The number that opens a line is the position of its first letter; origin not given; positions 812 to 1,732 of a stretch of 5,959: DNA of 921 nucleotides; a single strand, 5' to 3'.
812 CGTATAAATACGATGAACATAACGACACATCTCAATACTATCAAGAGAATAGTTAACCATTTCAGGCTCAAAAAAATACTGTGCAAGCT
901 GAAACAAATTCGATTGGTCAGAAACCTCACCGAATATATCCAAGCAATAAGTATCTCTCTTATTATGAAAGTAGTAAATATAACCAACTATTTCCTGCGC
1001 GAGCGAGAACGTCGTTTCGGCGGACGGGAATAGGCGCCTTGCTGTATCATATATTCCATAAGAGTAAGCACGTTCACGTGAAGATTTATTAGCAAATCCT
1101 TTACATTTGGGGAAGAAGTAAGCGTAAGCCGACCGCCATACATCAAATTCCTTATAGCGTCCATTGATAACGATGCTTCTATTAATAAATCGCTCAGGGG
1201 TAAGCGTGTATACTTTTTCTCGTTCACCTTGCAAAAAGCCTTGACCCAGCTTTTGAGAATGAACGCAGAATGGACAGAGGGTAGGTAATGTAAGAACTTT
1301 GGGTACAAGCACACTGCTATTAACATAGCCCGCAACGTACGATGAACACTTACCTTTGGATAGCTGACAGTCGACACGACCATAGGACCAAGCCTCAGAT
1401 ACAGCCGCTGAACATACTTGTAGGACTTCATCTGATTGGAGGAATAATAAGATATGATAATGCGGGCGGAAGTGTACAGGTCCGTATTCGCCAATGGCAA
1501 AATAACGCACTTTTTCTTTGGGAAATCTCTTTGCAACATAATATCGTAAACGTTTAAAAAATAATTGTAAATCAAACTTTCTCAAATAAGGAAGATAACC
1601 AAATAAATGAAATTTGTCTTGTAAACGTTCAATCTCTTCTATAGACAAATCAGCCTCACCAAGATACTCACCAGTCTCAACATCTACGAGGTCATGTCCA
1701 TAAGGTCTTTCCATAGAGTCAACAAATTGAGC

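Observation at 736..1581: Stop-codon desert in the +1 frame of the replication gene: candidate embedded overlapping gene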

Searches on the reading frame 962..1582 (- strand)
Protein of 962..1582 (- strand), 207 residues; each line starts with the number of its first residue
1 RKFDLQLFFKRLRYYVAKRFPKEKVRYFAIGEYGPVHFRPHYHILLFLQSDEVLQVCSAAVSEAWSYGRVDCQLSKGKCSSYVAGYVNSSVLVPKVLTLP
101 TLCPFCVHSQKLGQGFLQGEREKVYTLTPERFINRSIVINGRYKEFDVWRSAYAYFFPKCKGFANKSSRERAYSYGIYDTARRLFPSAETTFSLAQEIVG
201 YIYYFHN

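Call 38: search_protein_families(library=phrogs, proteins=[window:988-1575:-], max_evalue=0.01)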
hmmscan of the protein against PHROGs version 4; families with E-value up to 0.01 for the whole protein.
window:988-1575:- (195 aa): 0 families

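Call 39: search_protein_families(library=pfam, proteins=[window:988-1575:-], max_evalue=0.01)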
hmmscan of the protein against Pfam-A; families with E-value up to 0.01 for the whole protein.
window:988-1575:- (195 aa): 0 families

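Call 55: find_homologous_proteins(query=window:991-1539:-, max_evalue=0.001)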
Query seq(183 aa) (183 aa): 29 proteins with E <= 0.001 among 65 candidates.
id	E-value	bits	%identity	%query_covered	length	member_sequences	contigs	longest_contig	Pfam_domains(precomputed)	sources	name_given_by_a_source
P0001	3.7e-102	357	91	100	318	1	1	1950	-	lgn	-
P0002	8.5e-101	353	89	93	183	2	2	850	-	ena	-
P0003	4.2e-78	279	74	100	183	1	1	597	-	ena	-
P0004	2.1e-76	274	73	100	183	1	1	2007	-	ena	-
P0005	2.9e-76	273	72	100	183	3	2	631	-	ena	-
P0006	7.1e-76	272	72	100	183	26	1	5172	-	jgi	-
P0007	8.8e-76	271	72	100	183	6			-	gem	-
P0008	3.5e-74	266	71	100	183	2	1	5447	-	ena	-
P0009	9.2e-74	265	72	100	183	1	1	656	-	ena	-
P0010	9.5e-74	265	69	100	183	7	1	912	-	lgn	-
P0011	3.4e-73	263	95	64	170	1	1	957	-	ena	-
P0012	5.2e-71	256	69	100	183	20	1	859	-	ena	-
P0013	2.5e-69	251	73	92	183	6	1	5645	-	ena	-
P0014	9.7e-69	249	72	92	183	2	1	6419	-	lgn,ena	-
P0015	1.0e-67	245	71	97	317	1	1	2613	-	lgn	-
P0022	1.2e-51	193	56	97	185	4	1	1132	-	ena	-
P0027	4.1e-32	129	52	73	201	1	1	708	-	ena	-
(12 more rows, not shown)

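Call 64: predict_structure(alignment_id=A1)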
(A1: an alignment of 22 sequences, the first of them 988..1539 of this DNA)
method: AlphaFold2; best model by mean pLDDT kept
length: 183 residues; sequences in the alignment: 22
mean_pLDDT: 81.3   pTM: 0.77
mean pLDDT of the five models: 81.3, 79.6, 79.3, 78.4, 75.9
residues with pLDDT >= 90: 59; 70-90: 93; 50-70: 19; < 50: 12
segments of 3 or more residues with pLDDT < 50: 1-3, 176-183
pLDDT, mean of each block of 10 residues (from residue 1): 58 68 75 78 88 90 89 94 83 85 91 89 89 84 91 90 81 51 41
secondary structure, 60 per line:
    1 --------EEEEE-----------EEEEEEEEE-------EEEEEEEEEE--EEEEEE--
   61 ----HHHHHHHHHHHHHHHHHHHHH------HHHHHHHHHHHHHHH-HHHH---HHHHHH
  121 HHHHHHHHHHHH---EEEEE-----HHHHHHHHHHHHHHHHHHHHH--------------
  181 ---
elements in order: E9-13 E25-33 E41-50 E53-58 H65-85 H92-106 H108-111 H115-132 E136-140 H146-166

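Call 67: fold_search(model_id=the predicted structure, library=pdb)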
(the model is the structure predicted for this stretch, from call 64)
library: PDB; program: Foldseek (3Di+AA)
matches with E <= 10: 293; with E <= 0.001: 0
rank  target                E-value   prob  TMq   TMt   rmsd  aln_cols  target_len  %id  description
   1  5zb9                  2.8e-01  0.18  0.14  0.07   8.5        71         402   14  Crystal structure of Rtt109 from Aspergillus fumigatus (released 2018-07-25)
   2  7ttj_B                3.5e-01  0.11  0.18  0.07  15.5       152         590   15  Stable-5-LOX elongated Ha2 (released 2022-08-31)
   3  6n2w_A                4.2e-01  0.10  0.18  0.07  15.4       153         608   14  The structure of Stable-5-Lipoxygenase bound to NDGA (released 2020-05-13)
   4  3fvt_F                5.3e-01  0.06  0.16  0.10  18.8       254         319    9  Crystal Structure of Acetyl Xylan Esterase from Bacillus pumilus, monoclinic crystal form II (released 2010-01-05)
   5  5zba_A                5.6e-01  0.10  0.14  0.09   9.5        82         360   16  Crystal structure of Rtt109-Asf1-H3-H4-CoA complex (released 2018-07-25)
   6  3v92_B                6.0e-01  0.10  0.21  0.07  17.8       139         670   16  S663A Stable-5-LOX (released 2012-05-02)
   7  9dvi_B                6.0e-01  0.08  0.19  0.15  14.3       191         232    9  Hetero-hexameric Hsp70-Hsp40-DafA complex (released 2025-10-22)
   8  8r0t_B                6.3e-01  0.14  0.15  0.08   6.4        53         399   15  STRUCTURE OF THE MOUSE FCGBP DIMER PROTEIN IN ITS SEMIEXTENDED CONFORMATION (released 2025-01-08)
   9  5zbb_A                6.3e-01  0.12  0.14  0.08   8.9        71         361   14  Crystal structure of Rtt109-Asf1-H3-H4 complex (released 2018-07-25)
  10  7ttl_C                7.5e-01  0.09  0.19  0.07  15.9       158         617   17  Stable-5-LOX elongated Ha2 (4 copies ASU) (released 2022-08-31)
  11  6zhi_C                7.5e-01  0.04  0.16  0.13  18.6       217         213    8  Structure of the Plasmodium falciparum Hsp70-x substrate binding domain in complex with hydrophobic peptide (released 2020-09-09)
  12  2xlc_E                8.5e-01  0.05  0.18  0.12  18.4       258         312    8  Acetyl xylan esterase from Bacillus pumilus CECT5072 bound to paraoxon (released 2011-05-25)
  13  4h61_B                9.0e-01  0.30  0.23  0.29  13.4        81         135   14  Structure of the Schizosaccharomyces pombe Mediator subunit Med6 (released 2012-10-31)
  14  5e84_A                9.0e-01  0.03  0.15  0.06  29.0       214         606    9  ATP-bound state of BiP (released 2016-01-27)
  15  3fyt_L                1.0e+00  0.04  0.17  0.11  18.6       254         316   10  Crystal structure of Bacillus pumilus acetyl xylan esterase S181A mutant in complex with beta-D-xylopyranose (released 2010-01-26)
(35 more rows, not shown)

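Call 68: fold_search(model_id=the predicted structure, library=viral)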
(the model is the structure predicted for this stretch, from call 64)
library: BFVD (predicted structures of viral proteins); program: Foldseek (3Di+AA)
matches with E <= 10: 501; with E <= 0.001: 1
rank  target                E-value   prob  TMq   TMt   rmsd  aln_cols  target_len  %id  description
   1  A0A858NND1            3.0e-04  1.00  0.56  0.30   7.7       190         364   19  (no name in the UniProt tables at hand)
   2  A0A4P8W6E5            4.5e-02  0.80  0.32  0.27   9.8       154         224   14  (no name in the UniProt tables at hand)
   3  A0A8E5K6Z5            5.3e-02  0.20  0.20  0.15  14.6       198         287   12  (no name in the UniProt tables at hand)
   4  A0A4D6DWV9            1.1e-01  0.38  0.20  0.20   9.2       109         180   14  Uncharacterized protein [Edwardsiella phage pEt-SU]
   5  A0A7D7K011            1.8e-01  0.96  0.24  0.20   3.6        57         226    4  (no name in the UniProt tables at hand)
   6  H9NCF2                2.4e-01  0.44  0.19  0.22  10.8        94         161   14  (no name in the UniProt tables at hand)
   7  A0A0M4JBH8            2.7e-01  0.13  0.16  0.19  15.8       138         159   19  (no name in the UniProt tables at hand)
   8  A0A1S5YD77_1          2.7e-01  0.11  0.19  0.06  15.9       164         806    8  Uncharacterized protein [Leptopilina boulardi filamentous virus]
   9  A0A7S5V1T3            2.9e-01  0.10  0.21  0.06  18.9       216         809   16  (no name in the UniProt tables at hand)
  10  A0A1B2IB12            3.1e-01  0.28  0.27  0.22   9.4       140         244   11  (no name in the UniProt tables at hand)
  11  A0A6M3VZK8            3.1e-01  0.16  0.15  0.24   9.2        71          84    8  Uncharacterized protein [Acidianus rod-shaped virus 3]
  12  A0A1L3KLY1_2          3.1e-01  0.04  0.12  0.03  18.8       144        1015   14  (no name in the UniProt tables at hand)
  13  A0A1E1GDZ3            3.3e-01  0.08  0.17  0.16  14.2       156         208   13  (no name in the UniProt tables at hand)
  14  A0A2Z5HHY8            3.7e-01  0.11  0.19  0.24  15.6       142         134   10  (no name in the UniProt tables at hand)
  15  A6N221                3.7e-01  0.07  0.15  0.15  15.7       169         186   11  Uncharacterized protein [Microbacterium phage Min1]
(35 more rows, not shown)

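Call 69: search_protein_representatives(alignment_id=A1)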
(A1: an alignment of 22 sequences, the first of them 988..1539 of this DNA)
Query: 22 sequences, 183 profile positions. Proteins with E-value up to 0.001 (for the whole library): 154; up to 1e-10: 88; up to 1e-30: 29. The best 150 are listed.
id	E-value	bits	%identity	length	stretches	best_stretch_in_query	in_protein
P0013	4.5e-89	313.1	-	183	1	1-183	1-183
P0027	4.9e-67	241.3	-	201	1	9-178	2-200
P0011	9.3e-65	233.9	-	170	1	53-183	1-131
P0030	4.1e-58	212.2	-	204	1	9-182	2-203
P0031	4.2e-55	202.4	-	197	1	9-181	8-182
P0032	2.7e-53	196.5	-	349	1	37-181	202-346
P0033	1.0e-51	191.4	-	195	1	9-181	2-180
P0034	3.7e-50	186.3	-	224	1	4-182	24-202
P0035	2.2e-49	183.8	-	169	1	9-172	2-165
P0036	1.5e-48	181.1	-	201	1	8-166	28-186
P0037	9.4e-48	178.4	-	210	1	4-180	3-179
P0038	1.2e-47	178.0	-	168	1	9-168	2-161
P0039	3.5e-46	173.3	-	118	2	93-183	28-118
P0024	8.0e-43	162.4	-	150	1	1-92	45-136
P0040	3.3e-41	157.1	-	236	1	5-177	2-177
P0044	1.0e-39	152.2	-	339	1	44-175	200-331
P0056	5.7e-30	120.5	-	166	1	9-166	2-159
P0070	5.7e-18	81.4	-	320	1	74-167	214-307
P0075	9.6e-17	77.4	-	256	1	15-108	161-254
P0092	2.5e-13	66.3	-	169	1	9-165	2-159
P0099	2.5e-12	63.0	-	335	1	24-167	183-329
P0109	2.9e-11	59.5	-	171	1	9-167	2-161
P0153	6.4e-06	42.1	-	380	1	34-167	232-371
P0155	1.0e-05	41.4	-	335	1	12-128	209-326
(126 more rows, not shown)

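Call 70: search_dna_similar(query=window:962-1582:-, collection=phages, mode=protein, rows=spread, max_rows=40, max_evalue=0.001)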
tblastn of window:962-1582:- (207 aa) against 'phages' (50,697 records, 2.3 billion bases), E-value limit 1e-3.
Records with a match: 2218; places in all: 2222; records where one place covers at least 80% of the query: 130.
Best place of each record, by identity: 60-80% 45; <60% 2173.
By first word of the organism name: bajarodmic 673; Microviridae 495; Dulem 379; Microvirus 112; Dipodfec 69; Blackfly 69; Gokushovirus 63; Capybara 59; robinz 41; Tortoise 36; and 22 more.
By host as written in the record: - 784; Peromyscus fraterculus 335; Varecia variegata 183; Ciona robusta 97; Homo sapiens 89; porcine 70; Austrosimulium ungulatum 69; Hydrochoerus hydrochaeris 59; and 41 more.
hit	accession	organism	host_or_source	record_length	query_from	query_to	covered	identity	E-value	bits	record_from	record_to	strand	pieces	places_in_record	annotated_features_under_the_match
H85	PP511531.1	Dulem virus 232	Varecia variegata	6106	1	206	100%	76.2%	7e-101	324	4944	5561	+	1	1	replication initiator protein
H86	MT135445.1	Microvirus sp.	porcine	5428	1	174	84%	37.6%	2e-22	100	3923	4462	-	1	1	replication initiator protein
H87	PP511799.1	Dulem virus 255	Propithecus coquereli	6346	4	147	70%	38.0%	1e-19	92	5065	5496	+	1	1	replication initiator protein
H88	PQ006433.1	bajarodmic virus 324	Chaetodipus baileyi feces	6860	4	170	81%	29.0%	5e-8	58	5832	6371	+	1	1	replication initiator protein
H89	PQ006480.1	bajarodmic virus 368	Peromyscus fraterculus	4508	2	143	69%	31.8%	2e-7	56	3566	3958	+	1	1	replication initiator protein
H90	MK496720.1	Capybara microvirus Cap1_SP_133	Hydrochoerus hydrochaeris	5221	2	127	61%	34.3%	1e-6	54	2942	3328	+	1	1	replication initiator protein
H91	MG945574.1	Microviridae sp.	pig feces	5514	4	156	74%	27.0%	2e-4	47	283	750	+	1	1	similar to VP4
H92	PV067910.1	Gokushovirinae sp.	Homo sapiens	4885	6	140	65%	29.7%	4e-4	46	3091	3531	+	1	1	replication initiation protein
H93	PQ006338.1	bajarodmic virus 236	Peromyscus fraterculus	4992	4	113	53%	35.6%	8e-9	60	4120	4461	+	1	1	replication initiator protein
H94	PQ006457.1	bajarodmic virus 346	Peromyscus fraterculus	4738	2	90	43%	42.7%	6e-11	66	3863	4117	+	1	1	replication initiator protein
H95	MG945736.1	Microviridae sp.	pig feces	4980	2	120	57%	30.8%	2e-5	50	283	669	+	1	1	similar to VP4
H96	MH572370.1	Microviridae sp.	Ciona robusta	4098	1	128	62%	27.7%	3e-4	47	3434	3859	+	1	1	replication initiator protein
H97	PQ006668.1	bajarodmic virus 15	Neotoma bryanti feces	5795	4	87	41%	41.2%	3e-9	61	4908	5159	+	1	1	replication initiator protein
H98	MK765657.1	Tortoise microvirus 2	Gopherus morafkai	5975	2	117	56%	29.2%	3e-4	47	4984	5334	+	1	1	replication initiation protein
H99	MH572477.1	Microviridae sp.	Ciona robusta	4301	2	87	42%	38.5%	1e-5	51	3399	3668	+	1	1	replication initiator protein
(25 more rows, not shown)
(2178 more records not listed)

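Call 71: get_annotated_region(hit=H86, flank=900)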
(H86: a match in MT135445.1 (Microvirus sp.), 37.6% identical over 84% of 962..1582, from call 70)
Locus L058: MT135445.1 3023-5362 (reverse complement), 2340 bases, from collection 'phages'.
description: UNVERIFIED: Microvirus sp. isolate VIRES_YN01_2311299, complete genome.
organism: Microvirus sp. (NCBI taxid 2202559)
taxonomy: Viruses; Monodnaviria; Sangervirae; Phixviricota; Malgrandaviricetes; Petitvirales; Microviridae
host: porcine; source: -; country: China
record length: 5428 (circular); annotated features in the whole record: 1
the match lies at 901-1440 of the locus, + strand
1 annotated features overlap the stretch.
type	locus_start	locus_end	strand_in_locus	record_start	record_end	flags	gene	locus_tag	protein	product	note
CDS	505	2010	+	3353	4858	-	-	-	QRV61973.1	replication initiator protein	-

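Call 72: get_annotated_region(hit=H87, flank=900)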
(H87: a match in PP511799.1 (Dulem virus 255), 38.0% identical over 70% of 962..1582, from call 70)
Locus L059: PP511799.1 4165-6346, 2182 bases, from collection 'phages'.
description: Dulem virus 255 isolate Duke_28FS_37, complete genome.
organism: Dulem virus 255 (NCBI taxid 3145732)
taxonomy: Viruses; Monodnaviria; Sangervirae; Phixviricota; Malgrandaviricetes; Petitvirales; Microviridae; Microvirus
host: Propithecus coquereli; source: feces; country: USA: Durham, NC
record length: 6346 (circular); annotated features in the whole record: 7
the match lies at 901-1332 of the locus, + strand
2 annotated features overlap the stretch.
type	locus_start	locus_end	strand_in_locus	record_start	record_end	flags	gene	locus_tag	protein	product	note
CDS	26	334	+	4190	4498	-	-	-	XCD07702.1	peptidase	-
CDS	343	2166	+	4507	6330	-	-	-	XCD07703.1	replication initiator protein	-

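Call 73: get_annotated_region(hit=H88, flank=900)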
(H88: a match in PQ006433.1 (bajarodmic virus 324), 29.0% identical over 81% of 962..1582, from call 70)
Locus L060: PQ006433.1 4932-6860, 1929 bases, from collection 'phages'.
description: Bajarodmic virus 324 isolate BGG_038_5, complete genome.
organism: bajarodmic virus 324 (NCBI taxid 3343361)
taxonomy: Viruses; Monodnaviria; Sangervirae; Phixviricota; Malgrandaviricetes; Petitvirales; Microviridae; Microvirus
host: -; source: Chaetodipus baileyi feces; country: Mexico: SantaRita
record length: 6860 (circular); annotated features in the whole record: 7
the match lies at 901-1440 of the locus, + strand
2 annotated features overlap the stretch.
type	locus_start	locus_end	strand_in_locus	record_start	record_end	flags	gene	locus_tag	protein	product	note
CDS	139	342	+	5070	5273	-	-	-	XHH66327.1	hypothetical protein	-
CDS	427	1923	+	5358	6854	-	-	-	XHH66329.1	replication initiator protein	-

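Call 74: get_annotated_region(hit=H89, flank=900)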
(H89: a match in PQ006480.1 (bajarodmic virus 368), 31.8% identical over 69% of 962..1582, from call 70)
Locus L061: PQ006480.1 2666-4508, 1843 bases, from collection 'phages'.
description: Bajarodmic virus 368 isolate BGG_04_175, complete genome.
organism: bajarodmic virus 368 (NCBI taxid 3343408)
taxonomy: Viruses; Monodnaviria; Sangervirae; Phixviricota; Malgrandaviricetes; Petitvirales; Microviridae; Microvirus
host: Peromyscus fraterculus; source: feces; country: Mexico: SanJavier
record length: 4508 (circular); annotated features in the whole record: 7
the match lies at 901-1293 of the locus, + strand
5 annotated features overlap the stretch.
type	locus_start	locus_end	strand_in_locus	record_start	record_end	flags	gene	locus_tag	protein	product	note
CDS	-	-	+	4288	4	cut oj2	-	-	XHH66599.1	nonstructural protein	-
CDS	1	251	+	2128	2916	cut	-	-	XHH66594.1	DNA pilot protein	-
CDS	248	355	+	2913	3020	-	-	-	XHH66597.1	hypothetical protein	-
CDS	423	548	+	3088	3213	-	-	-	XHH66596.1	hypothetical protein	-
CDS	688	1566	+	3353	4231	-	-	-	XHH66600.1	replication initiator protein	-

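Call 75: get_annotated_region(hit=H90, flank=900)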
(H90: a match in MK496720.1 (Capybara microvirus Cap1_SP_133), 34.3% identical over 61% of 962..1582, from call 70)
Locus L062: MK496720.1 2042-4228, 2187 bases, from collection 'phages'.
description: Capybara microvirus Cap1_SP_133, complete genome.
organism: Capybara microvirus Cap1_SP_133 (NCBI taxid 2585383)
taxonomy: Viruses; Monodnaviria; Sangervirae; Phixviricota; Malgrandaviricetes; Petitvirales; Microviridae
host: Hydrochoerus hydrochaeris; source: feces; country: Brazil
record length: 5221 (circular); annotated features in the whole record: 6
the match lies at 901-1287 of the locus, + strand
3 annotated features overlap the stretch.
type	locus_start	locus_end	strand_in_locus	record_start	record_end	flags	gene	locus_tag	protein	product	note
CDS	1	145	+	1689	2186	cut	-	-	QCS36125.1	minor capsid protein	similar to PHA00327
CDS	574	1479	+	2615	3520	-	-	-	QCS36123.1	replication initiator protein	similar to PHA00330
CDS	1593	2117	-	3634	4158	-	-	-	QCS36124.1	helix-turn-helix binding protein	similar to cd04789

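Call 76: get_annotated_region(hit=H92, flank=900)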
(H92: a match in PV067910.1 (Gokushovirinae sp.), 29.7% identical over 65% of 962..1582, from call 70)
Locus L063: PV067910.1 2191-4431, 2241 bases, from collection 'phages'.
description: Gokushovirinae sp. isolate DZY17_k141_7806, complete genome.
organism: Gokushovirinae sp. (NCBI taxid 2655021)
taxonomy: Viruses; Monodnaviria; Sangervirae; Phixviricota; Malgrandaviricetes; Petitvirales; Microviridae; Gokushovirinae
host: Homo sapiens; source: -; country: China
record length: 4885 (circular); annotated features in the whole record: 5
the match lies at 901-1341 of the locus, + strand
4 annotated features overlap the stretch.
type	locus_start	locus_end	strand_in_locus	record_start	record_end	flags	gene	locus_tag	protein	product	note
CDS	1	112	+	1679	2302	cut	-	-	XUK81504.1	DNA pilot protein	-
CDS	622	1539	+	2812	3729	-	-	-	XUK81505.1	replication initiation protein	-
CDS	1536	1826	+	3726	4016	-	-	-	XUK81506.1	DNA binding protein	-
CDS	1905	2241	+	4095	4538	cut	-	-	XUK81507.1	scaffold protein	-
